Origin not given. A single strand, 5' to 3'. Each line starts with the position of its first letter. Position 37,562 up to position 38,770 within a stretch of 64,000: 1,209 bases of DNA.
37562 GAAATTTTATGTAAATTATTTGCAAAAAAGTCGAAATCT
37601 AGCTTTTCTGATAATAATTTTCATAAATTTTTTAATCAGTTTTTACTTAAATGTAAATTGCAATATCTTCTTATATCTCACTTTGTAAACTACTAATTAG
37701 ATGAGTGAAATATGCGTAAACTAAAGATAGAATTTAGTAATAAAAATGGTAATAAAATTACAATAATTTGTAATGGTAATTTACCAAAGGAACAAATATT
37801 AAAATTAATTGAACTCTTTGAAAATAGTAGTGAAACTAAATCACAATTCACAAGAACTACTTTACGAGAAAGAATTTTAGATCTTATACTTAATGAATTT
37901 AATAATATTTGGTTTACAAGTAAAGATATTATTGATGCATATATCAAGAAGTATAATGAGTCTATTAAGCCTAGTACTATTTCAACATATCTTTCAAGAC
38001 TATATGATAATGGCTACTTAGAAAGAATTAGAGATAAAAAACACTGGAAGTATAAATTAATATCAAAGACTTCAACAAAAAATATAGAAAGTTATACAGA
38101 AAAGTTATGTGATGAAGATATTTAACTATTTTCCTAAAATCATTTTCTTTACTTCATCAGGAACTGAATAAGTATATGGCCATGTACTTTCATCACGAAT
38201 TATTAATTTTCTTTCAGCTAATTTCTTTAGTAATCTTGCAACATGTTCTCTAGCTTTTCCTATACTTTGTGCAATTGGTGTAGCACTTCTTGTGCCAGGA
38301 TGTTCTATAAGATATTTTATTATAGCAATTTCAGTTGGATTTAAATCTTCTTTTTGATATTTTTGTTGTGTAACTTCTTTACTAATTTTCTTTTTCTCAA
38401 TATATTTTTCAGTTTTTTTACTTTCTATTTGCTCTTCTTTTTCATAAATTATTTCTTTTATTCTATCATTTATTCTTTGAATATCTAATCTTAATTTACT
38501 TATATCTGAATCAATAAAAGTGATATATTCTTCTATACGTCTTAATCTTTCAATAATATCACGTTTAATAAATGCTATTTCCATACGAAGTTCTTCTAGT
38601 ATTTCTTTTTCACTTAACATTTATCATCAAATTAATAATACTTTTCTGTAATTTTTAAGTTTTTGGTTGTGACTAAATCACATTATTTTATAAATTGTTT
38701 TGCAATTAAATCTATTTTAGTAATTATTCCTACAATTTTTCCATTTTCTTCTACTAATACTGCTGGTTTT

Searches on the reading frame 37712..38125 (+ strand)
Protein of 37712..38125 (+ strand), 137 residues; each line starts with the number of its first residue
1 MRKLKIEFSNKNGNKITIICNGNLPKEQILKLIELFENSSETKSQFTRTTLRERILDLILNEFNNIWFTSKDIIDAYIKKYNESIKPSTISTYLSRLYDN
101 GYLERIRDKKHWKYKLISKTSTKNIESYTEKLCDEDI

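Call 7: search_protein_families(library=pfam, proteins=[window:37712-38125:+], max_evalue=0.01)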
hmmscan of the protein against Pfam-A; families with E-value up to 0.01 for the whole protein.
window:37712-38125:+ (137 aa): 4 families
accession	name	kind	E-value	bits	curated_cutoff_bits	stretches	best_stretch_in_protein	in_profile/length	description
PF03965.22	Penicillinase_R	-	6.2e-05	23.8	22.6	1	68-115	18-63/115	Penicillinase repressor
PF23857.1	Phage_TAC_19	-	0.00058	20.4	27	1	1-75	1-74/109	Phage tail chaperone protein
PF18107.7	HTH_ABP1_N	-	0.005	16.9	22.5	0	70-99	26-55/61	Fission yeast centromere protein N-terminal domain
PF24454.1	DUF7570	-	0.0066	16.9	27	1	34-84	33-90/94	Family of unknown function (DUF7570)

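Call 14: find_encoding_contigs(protein=window:37712-38125:+, flank=3000, max_places=6)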
Protein window:37712-38125:+ (137 aa): 5 contigs read that carry it; 3 places shown.
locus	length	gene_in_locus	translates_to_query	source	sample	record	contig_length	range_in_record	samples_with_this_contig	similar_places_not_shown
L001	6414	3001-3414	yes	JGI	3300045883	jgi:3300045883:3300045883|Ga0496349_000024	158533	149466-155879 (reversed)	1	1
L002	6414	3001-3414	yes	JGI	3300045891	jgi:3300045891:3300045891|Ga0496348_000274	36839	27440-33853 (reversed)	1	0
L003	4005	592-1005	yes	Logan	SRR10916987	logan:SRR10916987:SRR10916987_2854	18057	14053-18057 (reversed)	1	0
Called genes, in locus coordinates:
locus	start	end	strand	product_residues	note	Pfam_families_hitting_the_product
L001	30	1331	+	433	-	PF22641:TiaS_TCKD, PF08489:TiaS_FLD, PF01336:tRNA_anti-codon, PF23783:Zn_ribbon_TiaS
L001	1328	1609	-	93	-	-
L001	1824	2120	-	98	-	-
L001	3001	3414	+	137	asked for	-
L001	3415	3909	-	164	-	-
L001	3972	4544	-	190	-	PF01381:HTH_3, PF12844:HTH_19, PF13443:HTH_26, PF13560:HTH_31, PF00571:CBS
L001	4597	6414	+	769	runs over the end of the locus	PF00708:Acylphosphatase, PF07503:zf-HYPF, PF01300:Sua5_yciO_yrdC, PF17788:HypF_C, PF22521:HypF_C_2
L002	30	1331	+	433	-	PF22641:TiaS_TCKD, PF08489:TiaS_FLD, PF01336:tRNA_anti-codon, PF23783:Zn_ribbon_TiaS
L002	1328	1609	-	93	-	-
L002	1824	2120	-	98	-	-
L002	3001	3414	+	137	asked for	-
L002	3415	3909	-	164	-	-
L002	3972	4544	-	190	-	PF01381:HTH_3, PF12844:HTH_19, PF13443:HTH_26 (weak), PF13560:HTH_31, PF00571:CBS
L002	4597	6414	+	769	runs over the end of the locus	PF00708:Acylphosphatase, PF07503:zf-HYPF, PF01300:Sua5_yciO_yrdC, PF17788:HypF_C, PF22521:HypF_C_2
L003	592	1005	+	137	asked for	-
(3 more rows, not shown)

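Call 15: find_homologous_proteins(query=window:37712-38122:+, max_evalue=0.001)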
Query window:37712-38122:+ (137 aa): 23 proteins with E <= 0.001 among 38 candidates.
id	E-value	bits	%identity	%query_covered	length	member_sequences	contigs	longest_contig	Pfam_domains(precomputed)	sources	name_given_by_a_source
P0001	4.6e-82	290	100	100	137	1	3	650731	-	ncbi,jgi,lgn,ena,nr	ncbi:MAG: BlaI/MecI/CopY family transcriptional regulator [Candidatus Verstraetearchaeota archaeon]|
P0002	2.7e-55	204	75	99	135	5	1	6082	-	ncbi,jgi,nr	ncbi:MAG: BlaI/MecI/CopY family transcriptional regulator [Candidatus Verstraetearchaeota archaeon]|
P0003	5.3e-44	167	60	93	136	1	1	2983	-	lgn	-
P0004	7.7e-44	167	62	93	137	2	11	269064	-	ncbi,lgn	ncbi:MAG: hypothetical protein QXI49_03780 [Candidatus Methanomethylicaceae archaeon]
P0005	1.3e-43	166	60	96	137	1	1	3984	-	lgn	-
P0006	2.0e-38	149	55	96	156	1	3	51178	-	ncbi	-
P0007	2.2e-34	136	51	96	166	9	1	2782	-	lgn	-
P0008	3.1e-34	136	51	96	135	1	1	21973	-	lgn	-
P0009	8.6e-34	134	50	96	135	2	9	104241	-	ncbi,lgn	ncbi:MAG: hypothetical protein QXW80_04740 [Candidatus Micrarchaeia archaeon]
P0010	1.6e-33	133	53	93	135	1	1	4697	-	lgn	-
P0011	7.8e-29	118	44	96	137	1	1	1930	-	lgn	-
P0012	1.2e-27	115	41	96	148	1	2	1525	-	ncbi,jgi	-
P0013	3.7e-27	113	41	96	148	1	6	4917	-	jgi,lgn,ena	-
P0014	4.3e-27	113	40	96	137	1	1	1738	-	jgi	jgi:hypothetical protein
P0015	9.1e-27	112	43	92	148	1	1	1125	-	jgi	jgi:hypothetical protein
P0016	2.3e-26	110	39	96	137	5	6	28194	-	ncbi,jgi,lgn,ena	jgi:hypothetical protein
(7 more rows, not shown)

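Call 16: find_encoding_contigs(protein=P0004, flank=6000, max_places=2)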
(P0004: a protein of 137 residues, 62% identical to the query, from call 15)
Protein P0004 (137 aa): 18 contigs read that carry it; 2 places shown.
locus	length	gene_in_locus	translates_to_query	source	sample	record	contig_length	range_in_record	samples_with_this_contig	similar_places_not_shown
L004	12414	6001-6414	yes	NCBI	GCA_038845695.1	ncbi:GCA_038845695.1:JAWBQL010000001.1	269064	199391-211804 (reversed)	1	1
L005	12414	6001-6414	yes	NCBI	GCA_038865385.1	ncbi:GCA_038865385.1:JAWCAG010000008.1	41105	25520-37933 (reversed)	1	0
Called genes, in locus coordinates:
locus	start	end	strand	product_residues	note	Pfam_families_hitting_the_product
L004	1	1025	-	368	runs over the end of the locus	-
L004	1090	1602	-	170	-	PF04068:Fer4_RLI, PF04034:Ribo_biogen_C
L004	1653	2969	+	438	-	PF22641:TiaS_TCKD, PF08489:TiaS_FLD, PF01336:tRNA_anti-codon (weak), PF23783:Zn_ribbon_TiaS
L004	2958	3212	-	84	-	PF22743:PspAA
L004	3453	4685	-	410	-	PF07690:MFS_1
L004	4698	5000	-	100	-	-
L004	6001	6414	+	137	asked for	-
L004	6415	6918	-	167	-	-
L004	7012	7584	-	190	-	PF01381:HTH_3, PF12844:HTH_19, PF13412:HTH_24 (faint), PF13443:HTH_26, PF13560:HTH_31, PF00571:CBS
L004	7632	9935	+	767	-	PF00708:Acylphosphatase, PF07503:zf-HYPF, PF01300:Sua5_yciO_yrdC, PF17788:HypF_C, PF22521:HypF_C_2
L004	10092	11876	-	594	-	PF09843:DUF2070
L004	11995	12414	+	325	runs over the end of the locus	PF23023:Anti-Pycsar_Apyc1 (faint)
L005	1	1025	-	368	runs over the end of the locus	-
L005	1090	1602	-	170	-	PF04068:Fer4_RLI, PF04034:Ribo_biogen_C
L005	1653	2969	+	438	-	PF22641:TiaS_TCKD, PF08489:TiaS_FLD, PF01336:tRNA_anti-codon (weak), PF23783:Zn_ribbon_TiaS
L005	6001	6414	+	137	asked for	-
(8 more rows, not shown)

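Call 17: find_encoding_contigs(protein=P0006, flank=6000, max_places=2)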
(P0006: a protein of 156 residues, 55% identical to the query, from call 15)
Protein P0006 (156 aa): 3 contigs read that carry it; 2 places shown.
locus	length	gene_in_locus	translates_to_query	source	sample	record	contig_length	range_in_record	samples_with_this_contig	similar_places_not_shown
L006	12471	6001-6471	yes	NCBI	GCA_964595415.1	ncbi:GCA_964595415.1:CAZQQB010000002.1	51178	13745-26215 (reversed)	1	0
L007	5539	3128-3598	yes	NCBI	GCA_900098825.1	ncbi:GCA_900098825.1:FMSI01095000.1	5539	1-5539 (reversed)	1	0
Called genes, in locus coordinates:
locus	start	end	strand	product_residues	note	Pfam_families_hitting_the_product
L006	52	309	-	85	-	PF22743:PspAA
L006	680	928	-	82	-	-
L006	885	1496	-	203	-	PF02133:Transp_cyt_pur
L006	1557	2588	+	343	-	-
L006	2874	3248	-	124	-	PF02675:AdoMet_dc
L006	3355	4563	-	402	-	PF07690:MFS_1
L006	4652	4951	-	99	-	-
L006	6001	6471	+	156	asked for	-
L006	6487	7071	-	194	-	-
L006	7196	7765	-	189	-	PF01381:HTH_3, PF12844:HTH_19 (weak), PF13412:HTH_24 (weak), PF13443:HTH_26 (weak), PF13560:HTH_31, PF00571:CBS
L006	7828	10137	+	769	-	PF00708:Acylphosphatase, PF07503:zf-HYPF, PF01300:Sua5_yciO_yrdC, PF17788:HypF_C, PF22521:HypF_C_2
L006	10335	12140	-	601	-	PF09843:DUF2070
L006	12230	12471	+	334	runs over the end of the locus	PF07521:RMMBL (weak)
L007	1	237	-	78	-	PF02675:AdoMet_dc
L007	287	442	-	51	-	-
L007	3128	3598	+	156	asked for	-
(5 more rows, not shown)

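Call 18: find_encoding_contigs(protein=P0009, flank=6000, max_places=2)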
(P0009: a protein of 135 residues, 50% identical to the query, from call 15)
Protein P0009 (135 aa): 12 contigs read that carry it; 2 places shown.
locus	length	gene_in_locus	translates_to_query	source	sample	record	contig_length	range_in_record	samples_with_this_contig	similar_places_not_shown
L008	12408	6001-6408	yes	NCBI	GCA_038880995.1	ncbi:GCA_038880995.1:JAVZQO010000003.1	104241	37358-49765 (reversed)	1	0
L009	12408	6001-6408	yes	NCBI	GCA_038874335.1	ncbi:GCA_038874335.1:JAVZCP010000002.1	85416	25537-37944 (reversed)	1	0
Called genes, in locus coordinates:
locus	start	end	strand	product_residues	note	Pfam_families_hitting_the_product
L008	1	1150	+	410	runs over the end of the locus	PF22641:TiaS_TCKD (weak), PF08489:TiaS_FLD, PF01336:tRNA_anti-codon (weak), PF23783:Zn_ribbon_TiaS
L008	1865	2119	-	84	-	PF22743:PspAA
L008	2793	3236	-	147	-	PF02675:AdoMet_dc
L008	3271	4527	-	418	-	PF00083:Sugar_tr (weak), PF07690:MFS_1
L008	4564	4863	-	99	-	-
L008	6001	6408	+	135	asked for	-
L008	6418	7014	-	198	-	-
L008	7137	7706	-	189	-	PF01381:HTH_3, PF12844:HTH_19 (weak), PF13412:HTH_24 (weak), PF13443:HTH_26 (weak), PF13560:HTH_31, PF00571:CBS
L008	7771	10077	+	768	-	PF00708:Acylphosphatase, PF07503:zf-HYPF, PF01300:Sua5_yciO_yrdC, PF17788:HypF_C, PF00814:TsaD (faint), PF22521:HypF_C_2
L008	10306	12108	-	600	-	PF09843:DUF2070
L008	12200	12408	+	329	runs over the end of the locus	PF07521:RMMBL (weak)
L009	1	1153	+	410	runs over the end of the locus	PF22641:TiaS_TCKD, PF08489:TiaS_FLD, PF01336:tRNA_anti-codon (weak), PF23783:Zn_ribbon_TiaS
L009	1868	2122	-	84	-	PF22743:PspAA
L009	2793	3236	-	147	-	PF02675:AdoMet_dc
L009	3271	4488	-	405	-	PF00083:Sugar_tr (weak), PF07690:MFS_1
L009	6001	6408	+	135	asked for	-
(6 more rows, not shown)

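Call 19: find_encoding_contigs(protein=P0016, flank=6000, max_places=2)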
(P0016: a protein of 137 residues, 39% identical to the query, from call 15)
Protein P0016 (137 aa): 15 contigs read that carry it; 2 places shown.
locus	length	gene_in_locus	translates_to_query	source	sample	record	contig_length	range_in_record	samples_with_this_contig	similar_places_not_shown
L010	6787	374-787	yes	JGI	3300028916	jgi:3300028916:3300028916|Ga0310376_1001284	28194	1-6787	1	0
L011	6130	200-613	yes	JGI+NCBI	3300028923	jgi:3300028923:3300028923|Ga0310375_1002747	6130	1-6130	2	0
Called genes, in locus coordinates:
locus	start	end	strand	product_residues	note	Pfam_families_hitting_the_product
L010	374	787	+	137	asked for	-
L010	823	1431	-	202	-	-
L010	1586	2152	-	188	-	PF01381:HTH_3, PF12844:HTH_19, PF13560:HTH_31, PF00571:CBS (weak)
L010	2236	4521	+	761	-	PF00708:Acylphosphatase, PF07503:zf-HYPF, PF01300:Sua5_yciO_yrdC, PF17788:HypF_C, PF00814:TsaD (faint), PF22521:HypF_C_2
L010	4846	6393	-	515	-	PF09843:DUF2070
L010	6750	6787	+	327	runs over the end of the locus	PF12706:Lactamase_B_2 (weak), PF07521:RMMBL (weak)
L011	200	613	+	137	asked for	-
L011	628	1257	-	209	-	-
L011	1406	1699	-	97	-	PF00571:CBS (weak)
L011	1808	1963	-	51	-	PF12844:HTH_19 (weak), PF13413:HTH_25 (weak), PF13560:HTH_31, PF01381:HTH_3, PF13412:HTH_24 (weak)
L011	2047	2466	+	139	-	PF00708:Acylphosphatase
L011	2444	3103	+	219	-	PF07503:zf-HYPF, PF01300:Sua5_yciO_yrdC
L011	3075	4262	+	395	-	PF17788:HypF_C, PF22521:HypF_C_2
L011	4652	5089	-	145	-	PF09843:DUF2070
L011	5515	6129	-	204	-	?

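Call 38: search_solved_structures(query=A2, max_evalue=10)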
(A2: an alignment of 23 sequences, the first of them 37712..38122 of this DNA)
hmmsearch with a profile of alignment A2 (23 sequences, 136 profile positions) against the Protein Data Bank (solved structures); distinct sequences matched with E-value up to 10: 9.
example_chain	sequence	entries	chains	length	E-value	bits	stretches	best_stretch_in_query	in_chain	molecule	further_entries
1sd6_A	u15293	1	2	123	0.00018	24.6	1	81-123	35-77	Methicillin resistance regulatory protein mecI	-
1okr_A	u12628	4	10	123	0.00018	24.6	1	81-123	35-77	METHICILLIN RESISTANCE REGULATORY PROTEIN MECI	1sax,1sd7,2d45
9d7j_A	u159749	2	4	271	0.049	16.7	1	76-117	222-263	Oxidoreductase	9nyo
8xgr_G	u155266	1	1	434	0.08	16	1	47-115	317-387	Guanine nucleotide-binding protein G(I)/G(S)/G(O) subunit gamma-2,eGt-alpha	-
8hw5_A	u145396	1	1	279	0.094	15.8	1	19-68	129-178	CP312R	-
7yeq_A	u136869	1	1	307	0.11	15.6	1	19-68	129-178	CP312R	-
4bts_A8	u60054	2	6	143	0.12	15.4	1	61-124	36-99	40S RIBOSOMAL PROTEIN RPS25E | RPS25E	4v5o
6oya_A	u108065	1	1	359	0.13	15.4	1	47-115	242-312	Gt-alpha/Gi1-alpha chimera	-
3fb9_A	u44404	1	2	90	0.35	13.9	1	1-36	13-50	uncharacterized protein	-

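Call 45: predict_structure(alignment_id=A2)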
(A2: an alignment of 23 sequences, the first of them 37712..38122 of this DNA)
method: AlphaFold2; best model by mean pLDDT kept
length: 137 residues; sequences in the alignment: 23
mean_pLDDT: 73.9   pTM: 0.53
mean pLDDT of the five models: 73.9, 73.8, 72.9, 72.7, 72.7
residues with pLDDT >= 90: 45; 70-90: 34; 50-70: 36; < 50: 22
segments of 3 or more residues with pLDDT < 50: 38-47, 120-124, 131-137
pLDDT, mean of each block of 10 residues (from residue 1): 65 71 67 57 47 88 90 94 92 91 89 82 50 42
secondary structure, 60 per line:
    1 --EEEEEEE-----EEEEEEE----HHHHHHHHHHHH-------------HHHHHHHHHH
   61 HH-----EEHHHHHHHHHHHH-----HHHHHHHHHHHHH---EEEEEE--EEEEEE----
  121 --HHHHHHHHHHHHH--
elements in order: E3-9 E15-21 H26-37 H51-62 H70-81 H87-99 E103-108 E111-116 H123-135

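Call 53: fold_search(model_id=the predicted structure, library=pdb)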
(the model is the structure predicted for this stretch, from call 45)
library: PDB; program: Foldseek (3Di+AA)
matches with E <= 10: 1144; with E <= 0.001: 1
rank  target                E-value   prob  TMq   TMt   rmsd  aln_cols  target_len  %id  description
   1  3f8n_B                9.4e-04  1.00  0.42  0.42   8.3        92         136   14  Crystal structure of PerR-Zn-Mn (released 2009-06-16)
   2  1xma_B                2.3e-03  1.00  0.46  0.59   5.0        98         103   21  Structure of a transcriptional regulator from Clostridium thermocellum Cth-833 (released 2004-12-14)
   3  2fe3_B                2.7e-03  1.00  0.40  0.39   8.6        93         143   14  The crystal structure of bacillus subtilis PerR-Zn reveals a novel Zn(Cys)4 Structural redox switch (released 2006-12-19)
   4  7p6f_AAA              3.1e-03  1.00  0.40  0.51   5.9        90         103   19  1.93 A resolution X-ray crystal structure of the transcriptional regulator SrnR from Streptomyces griseus (released 2022-05-25)
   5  6uvu_B                3.1e-03  1.00  0.40  0.47   9.8       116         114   17  Crystal structure of the AntR antimony-specific transcriptional repressor (released 2020-11-04)
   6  3f8n_A                3.3e-03  1.00  0.42  0.42   8.1        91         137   14  Crystal structure of PerR-Zn-Mn (released 2009-06-16)
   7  4ejo_A                3.3e-03  1.00  0.43  0.50   9.9       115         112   15  Crystal structure of padr family transcriptional regulator from Eggerthella lenta DSM 2243 (released 2012-04-25)
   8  6qfd_C                3.5e-03  1.00  0.46  0.55   6.7        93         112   17  The complex structure of hsRosR-S4 (vng0258/RosR-S4) (released 2019-07-10)
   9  9ire_A                3.5e-03  1.00  0.41  0.38   7.5        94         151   20  CRYSTAL STRUCTURE OF Bacillus cereus FERRIC UPTAKE REGULATOR (released 2025-07-23)
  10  2w57_A                3.7e-03  1.00  0.45  0.47   1.9        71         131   18  Crystal structure of the Vibrio cholerae ferric uptake regulator (Fur) reveals structural rearrangement of the DNA-bin (released 2009-01-20)
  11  8rxh_Sa               3.7e-03  1.00  0.35  0.44  18.2       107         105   16  CRYO-EM STRUCTURE OF LEISHMANIA MAJOR 80S RIBOSOME WITH A/P/E-site tRNA AND mRNA : PARENTAL STRAIN (released 2024-05-15)
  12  6o8n_A                4.5e-03  1.00  0.38  0.52   8.1       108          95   13  Crystal Structure of C9S tetrasulfide state of Sulfide-responsive transcriptional repressor (SqrR) from Rhodobacter ca (released 2020-04-01)
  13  6h1c_B                4.8e-03  1.00  0.44  0.45   7.6        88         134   17  Structure of Ferric uptake regulator from Pseudomonas aeruginosa with manganese. (released 2019-07-31)
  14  1smt_A                4.8e-03  1.00  0.40  0.53   8.4       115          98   16  SMTB REPRESSOR FROM SYNECHOCOCCUS PCC7942 (released 1997-12-03)
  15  3r0a_A                4.8e-03  1.00  0.45  0.50   9.2       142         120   15  Possible transcriptional regulator from Methanosarcina mazei Go1 (gi 21227196) (released 2011-03-23)
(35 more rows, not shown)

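Call 67: search_protein_families(library=ncbifam, proteins=[window:37712-38125:+], max_evalue=0.01)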
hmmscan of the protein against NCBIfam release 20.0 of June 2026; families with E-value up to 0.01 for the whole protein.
window:37712-38125:+ (137 aa): 2 families
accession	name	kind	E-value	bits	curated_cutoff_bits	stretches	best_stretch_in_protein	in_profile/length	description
TIGR02698.1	CopY_TcrY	equivalog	0.00039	20.7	121.95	1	69-134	20-86/130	CopY/TcrY family copper transport repressor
NF000243.1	MecI_of_mecA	exception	0.00047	20.3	250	1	72-121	29-76/123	mecA-type methicillin resistance repressor MecI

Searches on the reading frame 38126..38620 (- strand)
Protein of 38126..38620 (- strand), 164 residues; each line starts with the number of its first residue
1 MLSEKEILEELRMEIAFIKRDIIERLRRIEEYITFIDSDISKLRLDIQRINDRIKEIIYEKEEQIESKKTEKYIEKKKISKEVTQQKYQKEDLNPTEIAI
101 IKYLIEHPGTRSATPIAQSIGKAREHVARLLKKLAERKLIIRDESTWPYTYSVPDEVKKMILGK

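Call 7: search_protein_families(library=pfam, proteins=[window:38126-38620:-], max_evalue=0.01)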
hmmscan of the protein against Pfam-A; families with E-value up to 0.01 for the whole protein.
window:38126-38620:- (164 aa): 10 families
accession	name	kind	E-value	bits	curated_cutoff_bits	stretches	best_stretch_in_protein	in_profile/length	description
PF13545.12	HTH_Crp_2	-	0.00038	20.8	27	1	116-142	28-55/70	Crp-like helix-turn-helix domain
PF13730.12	HTH_36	-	0.00046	20.4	25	1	92-140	2-55/55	Helix-turn-helix domain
PF00325.26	Crp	-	0.00046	20.3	21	1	116-140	8-32/32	Bacterial regulatory proteins, crp family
PF12802.13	MarR_2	-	0.00051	20.6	27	1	92-143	2-53/61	MarR family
PF09548.15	Spore_III_AB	-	0.00086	19.8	32.5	1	20-137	31-146/170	Stage III sporulation protein AB (spore_III_AB)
PF01978.25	TrmB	-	0.0024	18.2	25.6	1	92-152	5-63/68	Sugar-specific transcriptional regulator TrmB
PF13412.12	HTH_24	-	0.003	17.5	21.9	1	93-140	1-47/48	Winged helix-turn-helix DNA-binding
PF24270.1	HTH_Cmi2_C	-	0.0042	17.8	27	0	109-147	87-125/125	Cmi2, C-terminal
PF09339.16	HTH_IclR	-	0.0061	16.7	22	1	99-143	7-51/52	IclR helix-turn-helix domain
PF25213.1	HVO_A0261_N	-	0.0075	16.6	35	0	98-150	14-64/86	HVO_A0261 N-terminal domain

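Call 67: search_protein_families(library=ncbifam, proteins=[window:38126-38620:-], max_evalue=0.01)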
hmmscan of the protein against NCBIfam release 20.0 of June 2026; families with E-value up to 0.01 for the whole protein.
window:38126-38620:- (164 aa): 8 families
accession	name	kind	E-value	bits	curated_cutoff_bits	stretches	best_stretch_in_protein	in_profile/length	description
TIGR01884.1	cas_HTH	subfamily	2.5e-05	23.8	60.2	1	70-144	123-190/202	CRISPR-associated CARF protein Csa3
TIGR00180.1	parB_part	domain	0.00032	20.5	58.45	1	85-134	95-144/186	ParB/RepB/Spo0J family partition protein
NF040939.2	trans_reg_lrs14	equivalog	0.00033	20.7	90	1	92-146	18-72/103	Lrs14 family HTH-type transcriptional regulator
NF045593.1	bilirub_TF_BilQ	equivalog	0.0021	17.8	125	0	81-145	16-79/135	bilirubin utilization transcriptional regulator BilQ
NF045650.1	CD1247_Nterm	equivalog_domain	0.0053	17.4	30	1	8-46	34-68/70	CD1247 N-terminal domain-containing protein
NF033788.1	HTH_metalloreg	subfamily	0.0084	15.9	55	0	94-156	10-71/77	metalloregulator ArsR/SmtB family transcription factor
NF008273.0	PRK11050.1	equivalog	0.0086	15.7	153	0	62-142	5-86/156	manganese-binding transcriptional regulator MntR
NF041209.1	resp_regPieR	equivalog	0.0088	15.7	450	0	46-109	110-174/231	two component system response regulator PieR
